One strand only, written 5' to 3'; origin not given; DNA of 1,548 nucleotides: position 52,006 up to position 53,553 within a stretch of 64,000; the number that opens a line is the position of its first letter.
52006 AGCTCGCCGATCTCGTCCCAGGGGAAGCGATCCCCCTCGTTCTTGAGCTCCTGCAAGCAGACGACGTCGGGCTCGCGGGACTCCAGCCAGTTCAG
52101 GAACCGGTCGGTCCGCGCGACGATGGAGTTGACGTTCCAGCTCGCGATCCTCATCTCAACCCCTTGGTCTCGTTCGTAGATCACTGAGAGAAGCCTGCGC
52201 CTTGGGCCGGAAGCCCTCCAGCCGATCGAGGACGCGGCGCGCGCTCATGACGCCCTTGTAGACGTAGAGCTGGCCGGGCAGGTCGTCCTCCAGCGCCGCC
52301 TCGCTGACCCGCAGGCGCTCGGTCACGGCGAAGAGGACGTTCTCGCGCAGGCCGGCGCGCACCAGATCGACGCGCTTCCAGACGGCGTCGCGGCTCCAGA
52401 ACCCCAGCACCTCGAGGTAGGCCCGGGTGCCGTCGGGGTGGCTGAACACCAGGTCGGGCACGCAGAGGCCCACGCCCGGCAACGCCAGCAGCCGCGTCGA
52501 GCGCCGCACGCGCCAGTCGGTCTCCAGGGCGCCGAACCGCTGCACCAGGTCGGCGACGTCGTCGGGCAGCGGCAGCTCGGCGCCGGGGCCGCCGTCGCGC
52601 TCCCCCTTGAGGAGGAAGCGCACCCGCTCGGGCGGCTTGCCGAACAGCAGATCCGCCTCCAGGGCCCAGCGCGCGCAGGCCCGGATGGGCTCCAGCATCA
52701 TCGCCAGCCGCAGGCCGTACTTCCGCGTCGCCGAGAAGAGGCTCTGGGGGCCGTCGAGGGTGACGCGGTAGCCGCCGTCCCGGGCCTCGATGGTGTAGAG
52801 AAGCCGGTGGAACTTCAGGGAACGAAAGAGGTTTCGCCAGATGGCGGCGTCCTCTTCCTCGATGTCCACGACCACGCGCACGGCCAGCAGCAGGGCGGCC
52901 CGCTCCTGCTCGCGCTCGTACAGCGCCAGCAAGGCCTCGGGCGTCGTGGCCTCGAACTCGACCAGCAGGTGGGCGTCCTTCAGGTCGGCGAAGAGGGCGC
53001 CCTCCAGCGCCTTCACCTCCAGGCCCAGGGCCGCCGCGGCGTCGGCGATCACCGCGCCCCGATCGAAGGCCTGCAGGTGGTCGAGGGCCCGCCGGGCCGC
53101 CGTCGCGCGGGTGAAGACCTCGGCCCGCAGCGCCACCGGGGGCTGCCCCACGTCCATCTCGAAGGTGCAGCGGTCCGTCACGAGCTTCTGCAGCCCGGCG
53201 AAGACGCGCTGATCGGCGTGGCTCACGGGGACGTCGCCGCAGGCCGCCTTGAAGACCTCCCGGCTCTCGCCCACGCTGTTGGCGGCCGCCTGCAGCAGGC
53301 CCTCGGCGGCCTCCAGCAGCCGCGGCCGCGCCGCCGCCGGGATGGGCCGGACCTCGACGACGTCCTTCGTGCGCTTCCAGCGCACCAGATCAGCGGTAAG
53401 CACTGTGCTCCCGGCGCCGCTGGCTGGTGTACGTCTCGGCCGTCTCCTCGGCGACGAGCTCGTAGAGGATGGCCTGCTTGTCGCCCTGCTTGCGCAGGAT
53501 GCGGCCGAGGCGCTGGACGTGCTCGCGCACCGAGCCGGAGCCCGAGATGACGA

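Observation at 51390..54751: XPB-like helicase / Bax1(DUF790)-like nuclease / exonuclease III operon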

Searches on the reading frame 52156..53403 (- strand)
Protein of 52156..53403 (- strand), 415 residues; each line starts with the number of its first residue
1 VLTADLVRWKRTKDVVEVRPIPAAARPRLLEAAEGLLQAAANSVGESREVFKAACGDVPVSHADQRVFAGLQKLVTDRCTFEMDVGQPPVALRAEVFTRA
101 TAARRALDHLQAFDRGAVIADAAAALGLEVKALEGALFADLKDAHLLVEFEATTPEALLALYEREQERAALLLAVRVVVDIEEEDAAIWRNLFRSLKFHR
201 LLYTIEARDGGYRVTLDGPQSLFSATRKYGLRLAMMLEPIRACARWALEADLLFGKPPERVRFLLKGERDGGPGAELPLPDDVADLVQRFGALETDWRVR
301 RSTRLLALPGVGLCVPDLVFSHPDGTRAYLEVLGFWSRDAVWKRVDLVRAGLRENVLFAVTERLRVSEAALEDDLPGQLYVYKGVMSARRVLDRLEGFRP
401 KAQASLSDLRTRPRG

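Call 4: search_protein_families(library=pfam, proteins=[window:52156-53403:-], max_evalue=0.01)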
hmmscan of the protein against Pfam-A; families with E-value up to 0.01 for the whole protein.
window:52156-53403:- (415 aa): 1 family
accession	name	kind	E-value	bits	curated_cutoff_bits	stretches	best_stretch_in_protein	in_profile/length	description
PF05626.16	DUF790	-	1.6e-79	268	28.8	1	1-394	1-386/387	Protein of unknown function (DUF790)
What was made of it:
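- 52156..53403 (-): DUF790/Bax1 PD-(D/E)XK-type nuclease, 415 aa: NTD, Cas2-like central domain, nuclease domain and a short C-terminal tail. PF05626, E 1.6e-79, covering 1-394 of the protein and 1-386/387 of the profile (call 4).
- On Bax1 / DUF790 (PF05626): E 1.6e-79, 268 bits (cut-off 28.8), covering profile positions 1-386 of 387 (call 4).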

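Call 5: search_protein_families(library=ncbifam, proteins=[window:52156-53403:-], max_evalue=0.01)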
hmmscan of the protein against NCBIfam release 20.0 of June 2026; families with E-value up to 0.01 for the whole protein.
window:52156-53403:- (415 aa): 2 families
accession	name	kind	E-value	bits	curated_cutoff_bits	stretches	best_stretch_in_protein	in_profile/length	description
NF053695.1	EndNBax1SULTO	equivalog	1.6e-25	89.8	500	1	1-368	1-348/478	endonuclease Bax1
NF053694.1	EndNBax1ARCFU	equivalog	1e-23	83.9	500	1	22-349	18-328/342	endonuclease Bax1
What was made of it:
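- On Archaeal Bax1 equivalogs NF053695 / NF053694: 89.8 and 83.9 bits against a cut-off of 500 (call 5).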

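Call 6: search_protein_families(library=padloc, proteins=[window:52156-53403:-], max_evalue=0.01)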
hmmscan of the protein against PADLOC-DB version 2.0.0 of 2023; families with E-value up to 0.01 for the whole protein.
window:52156-53403:- (415 aa): 0 families

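Call 11: find_homologous_proteins(query=window:52156-53403:-, max_evalue=0.00001)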
Query window:52156-53403:- (415 aa): 1598 proteins with E <= 0.00001 among 8000 candidates; the best 120 are listed.
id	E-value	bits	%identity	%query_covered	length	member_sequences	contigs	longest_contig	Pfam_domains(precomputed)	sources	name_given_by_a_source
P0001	5.9e-263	890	100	99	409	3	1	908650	PF05626.17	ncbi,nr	ncbi:MAG: DUF790 family protein [Myxococcales bacterium]|nr:DUF790 family protein [Myxococcales bact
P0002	1.3e-180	619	73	96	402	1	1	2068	PF05626.17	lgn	-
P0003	2.5e-179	614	71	98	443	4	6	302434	PF05626.17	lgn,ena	-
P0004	1.5e-173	595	72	95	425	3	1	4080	PF05626.17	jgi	-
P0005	2.4e-152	526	88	66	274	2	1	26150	PF05626.17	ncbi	ncbi:MAG: DUF790 family protein [bacterium]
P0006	1.7e-124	434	56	96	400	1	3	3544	PF05626.17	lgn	-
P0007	3.0e-121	423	55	96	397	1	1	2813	PF05626.17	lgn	-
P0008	1.2e-120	421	55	96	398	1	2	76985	PF05626.17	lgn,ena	-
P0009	5.7e-120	419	54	96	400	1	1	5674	PF05626.17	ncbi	-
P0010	6.3e-119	416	55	95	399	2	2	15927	PF05626.17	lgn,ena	-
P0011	2.6e-116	407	55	95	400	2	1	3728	PF05626.17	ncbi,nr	ncbi:MAG: DUF790 family protein [Myxococcales bacterium]|nr:DUF790 family protein [Myxococcales bact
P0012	3.1e-116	407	53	96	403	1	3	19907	PF05626.17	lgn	-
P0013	4.5e-116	406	55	95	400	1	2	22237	PF05626.17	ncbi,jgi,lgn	jgi:predicted nuclease of restriction endonuclease-like RecB superfamily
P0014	1.4e-115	405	53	96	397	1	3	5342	PF05626.17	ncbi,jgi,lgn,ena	-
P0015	1.3e-114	401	53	96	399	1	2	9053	PF05626.17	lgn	-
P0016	1.7e-114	401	53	96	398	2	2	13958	PF05626.17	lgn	-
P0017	3.7e-113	397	54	95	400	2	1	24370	PF05626.17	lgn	-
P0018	3.0e-112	394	53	96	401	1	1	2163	PF05626.17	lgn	-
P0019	3.5e-112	393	54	96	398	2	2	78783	PF05626.17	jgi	jgi:hypothetical protein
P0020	1.5e-111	391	52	96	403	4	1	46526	PF05626.17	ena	-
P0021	1.3e-110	388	52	96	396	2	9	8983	PF05626.17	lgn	-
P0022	1.8e-110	388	51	95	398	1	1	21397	PF05626.17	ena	-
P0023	2.6e-110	387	49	96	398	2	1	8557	PF05626.17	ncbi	-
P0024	3.9e-110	387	53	96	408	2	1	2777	PF05626.17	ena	-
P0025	5.9e-110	386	51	95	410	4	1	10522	PF05626.17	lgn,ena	-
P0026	1.2e-109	385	52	96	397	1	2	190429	PF05626.17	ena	-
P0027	3.8e-109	383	52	96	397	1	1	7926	PF05626.17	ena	-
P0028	6.8e-109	383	52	96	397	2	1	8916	PF05626.17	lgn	-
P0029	1.4e-108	381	50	95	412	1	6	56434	PF05626.17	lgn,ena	-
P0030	1.7e-108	381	52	95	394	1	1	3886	PF05626.17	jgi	jgi:uncharacterized protein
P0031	6.6e-108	379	51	95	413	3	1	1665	PF05626.17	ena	-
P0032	1.1e-107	379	49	95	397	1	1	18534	PF05626.17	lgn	-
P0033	1.4e-107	378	51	95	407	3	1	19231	PF05626.17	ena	-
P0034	2.9e-107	377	50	96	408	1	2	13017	PF05626.17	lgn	-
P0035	5.7e-107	376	50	96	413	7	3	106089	PF05626.17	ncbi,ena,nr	ncbi:DUF790 family protein [Candidatus Poribacteria bacterium]|nr:DUF790 family protein [Candidatus 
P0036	6.8e-107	376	52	96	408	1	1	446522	PF05626.17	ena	-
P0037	9.0e-107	376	48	96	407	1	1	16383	PF05626.17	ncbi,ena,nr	ncbi:MAG: DUF790 family protein [Candidatus Poribacteria bacterium]|nr:DUF790 family protein [Candid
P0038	9.3e-107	376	52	95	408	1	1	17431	PF05626.17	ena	-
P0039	9.6e-107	375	51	95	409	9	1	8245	PF05626.17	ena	-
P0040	1.6e-106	375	52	95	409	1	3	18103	PF05626.17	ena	-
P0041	1.7e-106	375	51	96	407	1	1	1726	PF05626.17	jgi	jgi:hypothetical protein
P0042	1.8e-106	375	50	95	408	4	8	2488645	PF05626.17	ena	-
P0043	1.9e-106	374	53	95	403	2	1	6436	PF05626.17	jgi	-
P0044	3.3e-106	374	52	95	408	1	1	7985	PF05626.17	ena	-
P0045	4.5e-106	373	52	95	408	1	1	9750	PF05626.17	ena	-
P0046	5.6e-106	373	52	95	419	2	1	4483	PF05626.17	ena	-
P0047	8.2e-106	372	49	96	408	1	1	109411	PF05626.17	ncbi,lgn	ncbi:MAG: DUF790 family protein [Bradymonadia bacterium]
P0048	9.7e-106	372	50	95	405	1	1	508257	PF05626.17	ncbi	-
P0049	9.8e-106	372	52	96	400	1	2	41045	PF05626.17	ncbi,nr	ncbi:MAG: DUF790 family protein [Myxococcales bacterium]|nr:DUF790 family protein [Myxococcales bact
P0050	1.1e-105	372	51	95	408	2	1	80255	PF05626.17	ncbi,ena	-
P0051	1.2e-105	372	50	97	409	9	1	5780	PF05626.17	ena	-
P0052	1.2e-105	372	52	95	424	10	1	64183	PF05626.17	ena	-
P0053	1.6e-105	371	51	85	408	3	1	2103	PF05626.17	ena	-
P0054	1.7e-105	371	52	98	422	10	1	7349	PF05626.17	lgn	-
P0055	1.8e-105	371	51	96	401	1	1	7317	PF05626.17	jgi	jgi:predicted nuclease of restriction endonuclease-like RecB superfamily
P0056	1.8e-105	371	51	95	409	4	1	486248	PF05626.17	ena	-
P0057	1.9e-105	371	51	95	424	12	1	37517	PF05626.17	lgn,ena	-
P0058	2.7e-105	371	50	95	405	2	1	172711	PF05626.17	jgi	-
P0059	2.9e-105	371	51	95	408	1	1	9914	PF05626.17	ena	-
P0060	3.3e-105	370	52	95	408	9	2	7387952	PF05626.17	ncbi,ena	-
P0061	3.9e-105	370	49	98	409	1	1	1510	PF05626.17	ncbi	-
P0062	4.8e-105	370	51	95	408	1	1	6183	PF05626.17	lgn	-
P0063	5.0e-105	370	51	95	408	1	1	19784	PF05626.17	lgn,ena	-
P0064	5.2e-105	370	51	95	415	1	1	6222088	PF05626.17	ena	-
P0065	6.5e-105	369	49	97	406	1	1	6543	PF05626.17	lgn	-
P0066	6.7e-105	369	48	95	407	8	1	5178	PF05626.17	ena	-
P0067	7.0e-105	369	51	95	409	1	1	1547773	PF05626.17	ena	-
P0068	8.2e-105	369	49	95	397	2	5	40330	PF05626.17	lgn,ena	-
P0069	9.1e-105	369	51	95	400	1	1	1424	PF05626.17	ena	-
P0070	1.0e-104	369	50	96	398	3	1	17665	PF05626.17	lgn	-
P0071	1.2e-104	369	51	95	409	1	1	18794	PF05626.17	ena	-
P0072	1.4e-104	368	51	95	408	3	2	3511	PF05626.17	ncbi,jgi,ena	-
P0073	1.4e-104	368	49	95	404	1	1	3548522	PF05626.17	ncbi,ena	-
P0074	1.7e-104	368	51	95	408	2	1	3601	PF05626.17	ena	-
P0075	1.7e-104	368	51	95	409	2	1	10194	PF05626.17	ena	-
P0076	2.0e-104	368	49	96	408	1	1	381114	PF05626.17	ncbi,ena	-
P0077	2.1e-104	368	49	95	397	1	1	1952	PF05626.17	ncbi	-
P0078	2.3e-104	368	51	95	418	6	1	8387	PF05626.17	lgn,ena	-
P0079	2.9e-104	367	49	84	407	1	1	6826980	PF05626.17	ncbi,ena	-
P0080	3.2e-104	367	51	95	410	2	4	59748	PF05626.17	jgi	-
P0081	3.2e-104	367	51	95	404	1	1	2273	PF05626.17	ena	-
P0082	3.6e-104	367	51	95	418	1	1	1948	PF05626.17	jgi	jgi:uncharacterized protein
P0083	4.7e-104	367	51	98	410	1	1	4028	PF05626.17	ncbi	-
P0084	8.1e-104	366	52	95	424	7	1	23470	PF05626.17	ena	-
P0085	9.5e-104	366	51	85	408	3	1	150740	PF05626.17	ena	-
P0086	1.4e-103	365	49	96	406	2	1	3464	PF05626.17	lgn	-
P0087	1.4e-103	365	51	95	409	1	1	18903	PF05626.17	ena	-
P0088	1.8e-103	365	50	100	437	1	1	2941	PF05626.17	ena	-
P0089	1.9e-103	365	51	95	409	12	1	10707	PF05626.17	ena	-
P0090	1.9e-103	365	51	95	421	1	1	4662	PF05626.17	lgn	-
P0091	2.1e-103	364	50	95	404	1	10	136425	PF05626.17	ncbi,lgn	-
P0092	2.3e-103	364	49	95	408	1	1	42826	PF05626.17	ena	-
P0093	2.7e-103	364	50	97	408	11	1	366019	PF05626.17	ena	-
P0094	2.8e-103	364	50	95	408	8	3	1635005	PF05626.17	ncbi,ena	-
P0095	3.5e-103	364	51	94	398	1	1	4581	PF05626.17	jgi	jgi:predicted nuclease of restriction endonuclease-like RecB superfamily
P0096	3.8e-103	364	49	95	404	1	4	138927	PF05626.17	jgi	jgi:hypothetical protein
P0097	4.1e-103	363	50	95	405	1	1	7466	PF05626.17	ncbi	ncbi:MAG: DUF790 family protein [Myxococcota bacterium]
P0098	4.2e-103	363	51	97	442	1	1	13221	PF05626.17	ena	-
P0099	4.3e-103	363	48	96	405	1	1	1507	PF05626.17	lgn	-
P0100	4.4e-103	363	51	96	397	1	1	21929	PF05626.17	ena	-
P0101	4.7e-103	363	48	97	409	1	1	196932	PF05626.17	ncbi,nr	ncbi:MAG: hypothetical protein KatS3mg115_0035 [Candidatus Poribacteria bacterium]|nr:MAG: hypotheti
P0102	8.0e-103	363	50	95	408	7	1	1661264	PF05626.17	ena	-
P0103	8.2e-103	363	49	95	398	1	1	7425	PF05626.17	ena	-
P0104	8.3e-103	362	52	95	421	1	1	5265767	PF05626.17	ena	-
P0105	9.2e-103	362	49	95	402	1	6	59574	PF05626.17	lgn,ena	-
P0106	1.0e-102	362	48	95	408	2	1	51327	PF05626.17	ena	-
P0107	1.1e-102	362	48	97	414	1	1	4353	PF05626.17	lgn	-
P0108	1.1e-102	362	51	95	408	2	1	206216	PF05626.17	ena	-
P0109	1.1e-102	362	51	95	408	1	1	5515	PF05626.17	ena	-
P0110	1.2e-102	362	49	96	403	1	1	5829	PF05626.17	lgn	-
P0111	1.4e-102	362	50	96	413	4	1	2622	PF05626.17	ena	-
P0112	1.4e-102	362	52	95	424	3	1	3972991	PF05626.17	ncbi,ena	-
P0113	1.5e-102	362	49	96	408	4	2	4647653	PF05626.17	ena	-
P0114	1.6e-102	362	51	95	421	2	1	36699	PF05626.17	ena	-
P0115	1.7e-102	361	50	95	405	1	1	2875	PF05626.17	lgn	-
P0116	1.8e-102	361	49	95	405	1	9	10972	PF05626.17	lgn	-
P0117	1.9e-102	361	49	90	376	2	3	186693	PF05626.17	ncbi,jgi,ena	-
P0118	2.0e-102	361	51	95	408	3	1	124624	PF05626.17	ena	-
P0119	2.0e-102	361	48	95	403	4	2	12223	PF05626.17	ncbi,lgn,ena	-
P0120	2.1e-102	361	51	95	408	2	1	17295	PF05626.17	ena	-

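Call 14: find_related_loci(query=A1, collection=genome_contigs, flank=6000)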
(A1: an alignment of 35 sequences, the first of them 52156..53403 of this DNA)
Query A1 (415 aa) in genome_contigs; peptide patterns used: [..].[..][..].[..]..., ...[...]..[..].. (x = any residue, [..] = any of these).
405 stretches matched a pattern; 365 encode a relative of the query (tblastn E <= 1e-3); the best 80 are kept; 80 distinct loci.
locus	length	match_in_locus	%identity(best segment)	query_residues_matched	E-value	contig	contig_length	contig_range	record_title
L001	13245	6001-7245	88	1-415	0e+0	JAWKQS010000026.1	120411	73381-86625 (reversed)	MAG: bacterium isolate ABC2.71 ABC2.71.fa-26, whole genome shotgun sequence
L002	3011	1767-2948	53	1-398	1e-117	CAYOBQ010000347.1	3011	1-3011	MAG TPA_asm: uncultured Nannocystaceae bacterium isolate SRP077602_co1_395 genome assembly, contig: NODE_93336_length_30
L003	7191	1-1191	50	6-398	6e-112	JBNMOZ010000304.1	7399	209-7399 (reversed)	MAG: Bradymonadia bacterium isolate 3300055292_31 Ga0535668_0019115, whole genome shotgun sequence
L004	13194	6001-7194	55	1-395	6e-111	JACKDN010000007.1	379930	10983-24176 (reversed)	MAG: Myxococcales bacterium isolate HK-STAS-MYXO-8 HK-STAS-MYXO-8_7, whole genome shotgun sequence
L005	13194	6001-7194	54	1-395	5e-108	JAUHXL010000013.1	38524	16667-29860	MAG: bacterium isolate 2_bin.9 NODE_804_length_38524_cov_3.513426, whole genome shotgun sequence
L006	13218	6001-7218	48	1-398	6e-107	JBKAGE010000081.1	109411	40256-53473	MAG: Bradymonadia bacterium isolate Ske_MAG24 Ske_MAG24_0081, whole genome shotgun sequence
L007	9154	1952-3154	50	1-398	1e-106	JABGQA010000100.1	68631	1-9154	MAG: Candidatus Poribacteria bacterium isolate co234_bin45 NODE_808_length_68631_cov_8.856626, whole genome shotgun sequ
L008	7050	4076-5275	48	1-398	2e-106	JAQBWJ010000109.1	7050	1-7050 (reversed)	MAG: Candidatus Poribacteria bacterium isolate casp150-mb.226 NODE_26372_length_7050_cov_0.055100, whole genome shotgun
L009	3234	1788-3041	48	1-406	4e-108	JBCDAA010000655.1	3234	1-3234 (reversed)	MAG: Myxococcota bacterium isolate P01_F01_bin.48 k141_2001739_length_3234_cov_20.0226, whole genome shotgun sequence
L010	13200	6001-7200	50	1-396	4e-104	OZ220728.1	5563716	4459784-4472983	MAG: Vicinamibacterales bacterium isolate 73bbec36-abbb-48ff-8f96-0d8513c84f17 genome assembly, chromosome: 1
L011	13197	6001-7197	49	1-396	4e-104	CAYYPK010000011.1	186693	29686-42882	MAG TPA_asm: uncultured bacterium isolate SRP200020_co5_420 genome assembly, contig: NODE_75_length_186693_cov_6.154502,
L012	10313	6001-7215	47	1-405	1e-103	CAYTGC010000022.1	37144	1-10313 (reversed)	MAG TPA_asm: uncultured Myxococcales bacterium isolate SRP189682_co2_104 genome assembly, contig: NODE_1250_length_37144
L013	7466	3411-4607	50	1-396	1e-103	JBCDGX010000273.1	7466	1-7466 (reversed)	MAG: Myxococcota bacterium isolate P01_H01_bin.142 k141_59785_length_7466_cov_12.0000, whole genome shotgun sequence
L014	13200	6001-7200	51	1-400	8e-104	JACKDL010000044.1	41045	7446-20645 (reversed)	MAG: Myxococcales bacterium isolate HK-STAS-MYXO-6 HK-STAS-MYXO-6_44, whole genome shotgun sequence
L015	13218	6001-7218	50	1-396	8e-104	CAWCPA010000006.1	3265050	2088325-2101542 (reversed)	MAG: uncultured delta proteobacterium isolate MFD09495.bin.1.134 genome assembly, contig: contig_421, whole genome shotg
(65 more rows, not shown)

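Call 21: search_solved_structures(query=window:52156-53403:-, max_evalue=0.01, show_alignments=2)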
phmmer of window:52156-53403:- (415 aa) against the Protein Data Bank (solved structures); distinct sequences matched with E-value up to 0.01: 5.
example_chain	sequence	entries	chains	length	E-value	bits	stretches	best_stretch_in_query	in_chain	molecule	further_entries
6p4f_B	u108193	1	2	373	3.9e-18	68.8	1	64-362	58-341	Endonuclease Bax1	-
6p4w_B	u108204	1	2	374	3.9e-18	68.8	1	64-362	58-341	Endonuclease Bax1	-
6p4o_B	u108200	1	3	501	8.8e-18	67.6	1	64-362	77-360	Endonuclease Bax1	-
8gy8_A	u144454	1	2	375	4.7e-15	58.6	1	35-362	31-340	Putative translation initiation factor (IF-2 homolog)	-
6p66_B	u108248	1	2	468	2.8e-12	49.5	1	114-354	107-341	DNA endonuclease Bax1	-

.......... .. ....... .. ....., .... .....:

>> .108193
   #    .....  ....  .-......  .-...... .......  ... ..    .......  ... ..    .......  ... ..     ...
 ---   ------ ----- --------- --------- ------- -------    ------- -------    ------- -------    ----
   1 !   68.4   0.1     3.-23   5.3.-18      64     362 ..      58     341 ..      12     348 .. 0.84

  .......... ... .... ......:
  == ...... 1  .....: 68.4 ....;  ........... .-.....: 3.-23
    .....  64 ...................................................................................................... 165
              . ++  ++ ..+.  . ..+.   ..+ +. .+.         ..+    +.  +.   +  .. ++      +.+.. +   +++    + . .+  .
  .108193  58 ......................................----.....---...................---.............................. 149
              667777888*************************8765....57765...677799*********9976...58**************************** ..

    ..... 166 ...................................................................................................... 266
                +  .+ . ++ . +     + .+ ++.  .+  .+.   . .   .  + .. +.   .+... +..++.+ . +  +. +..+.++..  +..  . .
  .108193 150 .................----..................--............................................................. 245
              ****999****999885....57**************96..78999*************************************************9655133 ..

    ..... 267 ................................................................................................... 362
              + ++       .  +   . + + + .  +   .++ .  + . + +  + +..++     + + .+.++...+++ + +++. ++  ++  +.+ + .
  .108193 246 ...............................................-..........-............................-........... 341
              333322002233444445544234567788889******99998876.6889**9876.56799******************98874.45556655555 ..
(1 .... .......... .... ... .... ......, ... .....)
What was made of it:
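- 52156..53403 (-): Sequence matches to solved Bax1 chains 6p4f_B, 8gy8_A and 6p66_B (call 21).
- On Bax1 / DUF790 (PF05626): D317 and E331 align to the StBax1 PD...E-x-x-GFW motif (call 21).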

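Call 40: predict_structure(alignment_id=A1)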
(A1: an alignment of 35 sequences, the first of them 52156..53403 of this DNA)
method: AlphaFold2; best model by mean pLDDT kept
length: 415 residues; sequences in the alignment: 35
mean_pLDDT: 90.9   pTM: 0.81
mean pLDDT of the five models: 90.9, 89.6, 88.5, 87.9, 85.7
residues with pLDDT >= 90: 297; 70-90: 99; 50-70: 12; < 50: 7
segments of 3 or more residues with pLDDT < 50: 403-408
pLDDT, mean of each block of 10 residues (from residue 1): 94 95 97 99 97 98 97 98 86 96 95 96 95 88 94 98 96 96 92 88 88 92 78 95 96 93 95 79 95 97 85 89 97 81 84 91 87 85 94 94 53 57
secondary structure, 60 per line:
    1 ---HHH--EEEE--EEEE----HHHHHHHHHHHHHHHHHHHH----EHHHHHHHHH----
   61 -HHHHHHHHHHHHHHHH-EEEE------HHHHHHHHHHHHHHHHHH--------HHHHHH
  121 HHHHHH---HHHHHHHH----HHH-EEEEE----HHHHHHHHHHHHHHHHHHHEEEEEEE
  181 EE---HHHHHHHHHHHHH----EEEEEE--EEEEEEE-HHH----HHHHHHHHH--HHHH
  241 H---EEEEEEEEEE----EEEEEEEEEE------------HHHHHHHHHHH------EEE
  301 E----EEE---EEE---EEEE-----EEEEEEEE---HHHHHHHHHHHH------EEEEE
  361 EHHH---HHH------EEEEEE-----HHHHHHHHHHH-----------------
elements in order: E9-12 E15-18 H23-42 H48-56 H62-77 E79-82 H89-106 H115-126 H130-137 E146-150 H155-173 E174-182 H186-198 E203-208 E211-217 H226-234 H237-241 E245-254 E259-268 H281-291 E298-301 E306-308 E312-314 E318-321 E327-334 H338-349 E356-361 E377-382 H388-398
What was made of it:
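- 52156..53403 (-): AlphaFold model pLDDT 90.9 (call 40).
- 52160..52165 (-): AAGGGG Shine-Dalgarno-like site for xthA, inside the non-conserved 3' tail of Bax1. Bax1 residues 403-408 have pLDDT below 50, and most homologues end near residue 397-409 (calls 40, 11).
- On Bax1 / DUF790 (PF05626): The AF2 model has pLDDT 90.9 (call 40).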
